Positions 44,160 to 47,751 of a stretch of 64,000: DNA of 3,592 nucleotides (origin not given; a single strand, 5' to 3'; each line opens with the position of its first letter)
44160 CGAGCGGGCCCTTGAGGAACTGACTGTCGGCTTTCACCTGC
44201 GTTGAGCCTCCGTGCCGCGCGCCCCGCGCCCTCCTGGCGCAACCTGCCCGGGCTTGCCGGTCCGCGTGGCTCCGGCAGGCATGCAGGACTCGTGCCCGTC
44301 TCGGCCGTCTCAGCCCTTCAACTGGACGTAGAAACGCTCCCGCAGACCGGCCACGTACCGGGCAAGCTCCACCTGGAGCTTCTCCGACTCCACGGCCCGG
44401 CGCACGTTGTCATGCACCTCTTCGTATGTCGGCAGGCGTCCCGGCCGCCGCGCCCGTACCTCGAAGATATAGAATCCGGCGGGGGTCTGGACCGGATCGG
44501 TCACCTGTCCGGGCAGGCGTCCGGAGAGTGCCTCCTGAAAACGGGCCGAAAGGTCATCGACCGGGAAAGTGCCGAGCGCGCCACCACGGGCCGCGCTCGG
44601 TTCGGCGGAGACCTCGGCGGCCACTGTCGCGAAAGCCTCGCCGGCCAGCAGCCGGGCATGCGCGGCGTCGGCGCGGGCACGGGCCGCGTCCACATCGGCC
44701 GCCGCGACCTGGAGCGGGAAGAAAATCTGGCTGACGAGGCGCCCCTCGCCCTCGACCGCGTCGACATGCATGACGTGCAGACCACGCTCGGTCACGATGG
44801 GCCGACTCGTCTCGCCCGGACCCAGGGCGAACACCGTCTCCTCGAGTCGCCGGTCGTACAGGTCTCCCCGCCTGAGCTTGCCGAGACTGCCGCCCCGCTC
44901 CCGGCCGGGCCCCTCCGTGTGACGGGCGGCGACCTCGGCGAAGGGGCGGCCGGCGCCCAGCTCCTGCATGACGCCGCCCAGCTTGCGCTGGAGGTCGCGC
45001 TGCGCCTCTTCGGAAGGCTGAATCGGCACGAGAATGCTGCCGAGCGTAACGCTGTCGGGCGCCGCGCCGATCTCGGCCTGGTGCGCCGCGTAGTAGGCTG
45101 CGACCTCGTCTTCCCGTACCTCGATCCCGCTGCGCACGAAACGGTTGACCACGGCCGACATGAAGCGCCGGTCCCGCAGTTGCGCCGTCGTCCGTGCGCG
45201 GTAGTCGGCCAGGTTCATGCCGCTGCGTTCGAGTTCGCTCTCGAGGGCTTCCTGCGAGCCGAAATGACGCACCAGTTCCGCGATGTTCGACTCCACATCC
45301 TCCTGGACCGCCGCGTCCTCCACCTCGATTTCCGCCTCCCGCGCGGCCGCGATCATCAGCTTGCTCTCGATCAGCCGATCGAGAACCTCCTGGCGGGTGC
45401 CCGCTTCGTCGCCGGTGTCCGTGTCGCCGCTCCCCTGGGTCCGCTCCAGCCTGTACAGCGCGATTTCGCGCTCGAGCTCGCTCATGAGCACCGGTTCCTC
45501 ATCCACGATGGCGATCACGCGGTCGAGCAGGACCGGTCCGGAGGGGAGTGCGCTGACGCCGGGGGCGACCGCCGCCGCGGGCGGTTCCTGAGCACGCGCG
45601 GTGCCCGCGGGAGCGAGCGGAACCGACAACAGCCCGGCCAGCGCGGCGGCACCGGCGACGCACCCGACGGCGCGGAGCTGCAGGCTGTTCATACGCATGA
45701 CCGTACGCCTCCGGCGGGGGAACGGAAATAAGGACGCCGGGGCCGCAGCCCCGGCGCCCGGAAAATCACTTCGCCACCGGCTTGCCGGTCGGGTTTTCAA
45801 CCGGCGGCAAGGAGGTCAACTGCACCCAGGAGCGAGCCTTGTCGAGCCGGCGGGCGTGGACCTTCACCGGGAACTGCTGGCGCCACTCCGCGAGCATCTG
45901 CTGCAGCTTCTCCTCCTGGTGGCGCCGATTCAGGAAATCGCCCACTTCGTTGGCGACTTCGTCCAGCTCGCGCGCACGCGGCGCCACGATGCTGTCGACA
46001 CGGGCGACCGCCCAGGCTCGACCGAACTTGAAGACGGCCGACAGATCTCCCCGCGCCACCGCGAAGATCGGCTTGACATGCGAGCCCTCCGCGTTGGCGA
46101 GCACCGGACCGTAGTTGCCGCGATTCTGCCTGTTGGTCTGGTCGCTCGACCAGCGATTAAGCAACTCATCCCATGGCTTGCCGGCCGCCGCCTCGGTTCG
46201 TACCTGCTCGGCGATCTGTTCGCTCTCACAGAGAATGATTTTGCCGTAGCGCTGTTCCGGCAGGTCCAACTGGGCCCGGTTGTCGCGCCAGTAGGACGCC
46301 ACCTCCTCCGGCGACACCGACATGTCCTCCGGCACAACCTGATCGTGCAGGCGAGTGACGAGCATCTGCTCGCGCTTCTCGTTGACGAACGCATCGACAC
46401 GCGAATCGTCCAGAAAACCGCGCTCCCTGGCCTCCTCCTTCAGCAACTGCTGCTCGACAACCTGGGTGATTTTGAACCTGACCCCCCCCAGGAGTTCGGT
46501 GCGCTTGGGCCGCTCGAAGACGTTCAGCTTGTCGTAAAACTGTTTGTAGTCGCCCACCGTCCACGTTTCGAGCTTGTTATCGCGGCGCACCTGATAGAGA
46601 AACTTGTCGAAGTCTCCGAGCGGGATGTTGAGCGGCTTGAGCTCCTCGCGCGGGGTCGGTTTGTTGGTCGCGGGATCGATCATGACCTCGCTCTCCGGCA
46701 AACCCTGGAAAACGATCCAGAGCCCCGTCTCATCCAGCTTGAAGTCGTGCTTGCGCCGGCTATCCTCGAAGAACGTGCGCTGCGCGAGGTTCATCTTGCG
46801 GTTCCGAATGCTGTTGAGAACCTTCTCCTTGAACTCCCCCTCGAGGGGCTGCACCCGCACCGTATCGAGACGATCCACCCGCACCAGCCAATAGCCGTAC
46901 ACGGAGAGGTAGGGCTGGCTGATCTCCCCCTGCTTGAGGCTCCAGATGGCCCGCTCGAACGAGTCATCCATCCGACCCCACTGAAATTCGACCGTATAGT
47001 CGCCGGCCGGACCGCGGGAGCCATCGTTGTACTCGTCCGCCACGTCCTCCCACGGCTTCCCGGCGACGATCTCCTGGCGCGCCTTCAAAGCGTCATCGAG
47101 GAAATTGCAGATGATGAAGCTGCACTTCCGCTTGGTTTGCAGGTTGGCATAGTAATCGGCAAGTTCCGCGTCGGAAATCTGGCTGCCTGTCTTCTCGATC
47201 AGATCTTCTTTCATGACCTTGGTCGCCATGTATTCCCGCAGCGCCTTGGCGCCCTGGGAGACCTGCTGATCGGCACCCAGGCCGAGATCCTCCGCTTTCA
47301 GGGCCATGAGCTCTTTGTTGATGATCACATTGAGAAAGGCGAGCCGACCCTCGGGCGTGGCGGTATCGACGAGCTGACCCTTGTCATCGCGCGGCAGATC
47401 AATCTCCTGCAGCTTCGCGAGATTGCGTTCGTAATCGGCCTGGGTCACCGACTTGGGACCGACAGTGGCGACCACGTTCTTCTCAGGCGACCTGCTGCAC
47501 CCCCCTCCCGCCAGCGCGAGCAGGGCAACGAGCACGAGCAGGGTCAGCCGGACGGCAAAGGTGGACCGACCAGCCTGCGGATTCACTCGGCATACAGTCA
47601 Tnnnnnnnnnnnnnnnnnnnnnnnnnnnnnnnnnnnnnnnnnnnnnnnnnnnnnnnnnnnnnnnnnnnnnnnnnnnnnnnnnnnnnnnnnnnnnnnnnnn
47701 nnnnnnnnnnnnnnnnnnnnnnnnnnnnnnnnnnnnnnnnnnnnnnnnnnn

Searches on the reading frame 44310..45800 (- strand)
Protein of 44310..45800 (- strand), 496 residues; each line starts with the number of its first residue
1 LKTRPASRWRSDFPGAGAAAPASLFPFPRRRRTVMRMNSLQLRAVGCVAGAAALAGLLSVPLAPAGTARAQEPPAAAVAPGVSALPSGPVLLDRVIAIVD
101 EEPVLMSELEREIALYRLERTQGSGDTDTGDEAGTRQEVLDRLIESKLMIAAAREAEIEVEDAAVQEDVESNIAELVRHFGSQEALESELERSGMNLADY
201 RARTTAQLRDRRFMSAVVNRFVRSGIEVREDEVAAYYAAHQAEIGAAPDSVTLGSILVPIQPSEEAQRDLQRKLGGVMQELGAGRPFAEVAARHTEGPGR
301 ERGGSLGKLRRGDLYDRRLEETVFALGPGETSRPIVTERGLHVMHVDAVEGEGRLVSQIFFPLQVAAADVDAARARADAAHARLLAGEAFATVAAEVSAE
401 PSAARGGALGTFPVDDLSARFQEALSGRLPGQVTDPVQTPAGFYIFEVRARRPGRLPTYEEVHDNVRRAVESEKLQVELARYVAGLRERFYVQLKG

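Call 43: search_protein_families(library=pfam, proteins=[window:44310-45800:-], max_evalue=0.00001)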
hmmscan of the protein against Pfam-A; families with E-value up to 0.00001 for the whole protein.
window:44310-45800:- (496 aa): 6 families
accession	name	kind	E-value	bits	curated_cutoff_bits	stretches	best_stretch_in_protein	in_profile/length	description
PF00639.27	Rotamase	-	1.7e-30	106.2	21.7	2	361-449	4-96/97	PPIC-type PPIASE domain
PF13616.12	Rotamase_3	-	2.3e-25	89.9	22.5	2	355-450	17-114/116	PPIC-type PPIASE domain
PF13145.12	Rotamase_2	-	8.3e-25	88.4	27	2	351-463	20-120/121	PPIC-type PPIASE domain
PF13624.11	SurA_N_3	-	6.8e-12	46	27.2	1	94-209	39-157/162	SurA-like N-terminal domain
PF09312.16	SurA_N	-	1e-10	42.3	30.8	1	92-203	1-107/118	SurA N-terminal domain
PF13623.11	SurA_N_2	-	9.5e-08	32.5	28.5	1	95-181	42-130/145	SurA-like N-terminal domain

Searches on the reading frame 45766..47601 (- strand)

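Call 43: search_protein_families(library=pfam, proteins=[window:45766-47601:-], max_evalue=0.00001)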
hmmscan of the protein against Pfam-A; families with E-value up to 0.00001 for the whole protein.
window:45766-47601:- (611 aa): 5 families
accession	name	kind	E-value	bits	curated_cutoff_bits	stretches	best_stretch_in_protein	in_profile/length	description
PF13145.12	Rotamase_2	-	9.4e-17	62.4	27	1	429-550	1-120/121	PPIC-type PPIASE domain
PF13616.12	Rotamase_3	-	2.1e-12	48.1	22.5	1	176-243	45-113/116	PPIC-type PPIASE domain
PF00639.27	Rotamase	-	2.9e-12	47.8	21.7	1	170-243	21-96/97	PPIC-type PPIASE domain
PF13624.11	SurA_N_3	-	3.5e-09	37.2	27.2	1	16-115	13-114/162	SurA-like N-terminal domain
PF13623.11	SurA_N_2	-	2e-07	31.4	28.5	0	19-112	15-112/145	SurA-like N-terminal domain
